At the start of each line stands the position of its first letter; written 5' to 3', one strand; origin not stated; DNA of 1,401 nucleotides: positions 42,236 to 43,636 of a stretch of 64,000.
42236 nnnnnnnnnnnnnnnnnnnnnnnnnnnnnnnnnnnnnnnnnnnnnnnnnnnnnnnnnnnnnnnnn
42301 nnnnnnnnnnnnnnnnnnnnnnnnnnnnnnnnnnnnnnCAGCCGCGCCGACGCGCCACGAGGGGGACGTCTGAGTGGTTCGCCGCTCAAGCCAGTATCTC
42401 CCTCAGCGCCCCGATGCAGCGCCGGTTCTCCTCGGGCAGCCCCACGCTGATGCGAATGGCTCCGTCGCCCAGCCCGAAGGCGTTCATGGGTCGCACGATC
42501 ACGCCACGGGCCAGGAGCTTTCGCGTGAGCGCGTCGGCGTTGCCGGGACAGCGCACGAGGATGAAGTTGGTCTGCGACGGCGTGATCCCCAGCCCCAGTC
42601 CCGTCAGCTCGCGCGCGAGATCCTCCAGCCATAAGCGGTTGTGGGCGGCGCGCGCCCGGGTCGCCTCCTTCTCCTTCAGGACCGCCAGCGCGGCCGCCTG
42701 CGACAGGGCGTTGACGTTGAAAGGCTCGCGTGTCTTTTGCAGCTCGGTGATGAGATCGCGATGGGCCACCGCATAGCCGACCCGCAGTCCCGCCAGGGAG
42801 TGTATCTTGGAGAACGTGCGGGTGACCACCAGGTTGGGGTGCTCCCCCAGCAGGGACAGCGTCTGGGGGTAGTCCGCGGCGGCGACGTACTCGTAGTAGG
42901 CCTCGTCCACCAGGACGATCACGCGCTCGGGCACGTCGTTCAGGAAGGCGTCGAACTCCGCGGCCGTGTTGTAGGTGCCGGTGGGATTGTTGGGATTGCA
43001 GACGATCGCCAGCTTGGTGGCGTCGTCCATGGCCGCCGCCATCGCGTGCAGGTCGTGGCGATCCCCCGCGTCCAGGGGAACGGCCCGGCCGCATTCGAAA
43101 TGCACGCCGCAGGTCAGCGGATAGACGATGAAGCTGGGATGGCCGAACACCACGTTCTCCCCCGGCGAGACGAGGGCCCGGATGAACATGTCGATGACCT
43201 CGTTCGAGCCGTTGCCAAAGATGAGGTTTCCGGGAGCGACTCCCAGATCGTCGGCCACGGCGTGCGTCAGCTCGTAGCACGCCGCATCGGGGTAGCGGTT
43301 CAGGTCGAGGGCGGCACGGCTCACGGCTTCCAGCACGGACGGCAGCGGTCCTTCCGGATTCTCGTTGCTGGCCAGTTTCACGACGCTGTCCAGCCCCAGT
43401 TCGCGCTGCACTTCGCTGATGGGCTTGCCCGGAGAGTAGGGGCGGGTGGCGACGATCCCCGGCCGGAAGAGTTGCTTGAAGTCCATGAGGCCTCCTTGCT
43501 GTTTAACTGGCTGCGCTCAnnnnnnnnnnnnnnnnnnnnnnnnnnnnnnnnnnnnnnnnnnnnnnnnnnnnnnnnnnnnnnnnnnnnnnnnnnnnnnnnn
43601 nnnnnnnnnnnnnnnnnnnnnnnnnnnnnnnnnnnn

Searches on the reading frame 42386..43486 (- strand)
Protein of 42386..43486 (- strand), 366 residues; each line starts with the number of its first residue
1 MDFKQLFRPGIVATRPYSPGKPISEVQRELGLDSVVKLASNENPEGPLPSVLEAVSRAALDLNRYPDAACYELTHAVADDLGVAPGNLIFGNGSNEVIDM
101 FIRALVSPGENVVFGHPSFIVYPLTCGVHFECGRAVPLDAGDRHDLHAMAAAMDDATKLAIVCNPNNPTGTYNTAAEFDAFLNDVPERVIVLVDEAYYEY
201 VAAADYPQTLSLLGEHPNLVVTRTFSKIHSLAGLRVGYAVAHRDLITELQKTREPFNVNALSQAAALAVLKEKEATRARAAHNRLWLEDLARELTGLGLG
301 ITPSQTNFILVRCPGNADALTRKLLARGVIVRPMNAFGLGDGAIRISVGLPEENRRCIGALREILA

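Call 43: search_protein_families(library=pfam, proteins=[window:42386-43486:-], max_evalue=0.0001)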
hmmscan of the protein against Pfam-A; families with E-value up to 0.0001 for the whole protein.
window:42386-43486:- (366 aa): 1 family
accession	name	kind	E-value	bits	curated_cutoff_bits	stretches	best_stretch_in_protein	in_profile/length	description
PF00155.27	Aminotran_1_2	-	1.8e-56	192.4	19.7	1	35-356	3-356/361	Aminotransferase class I and II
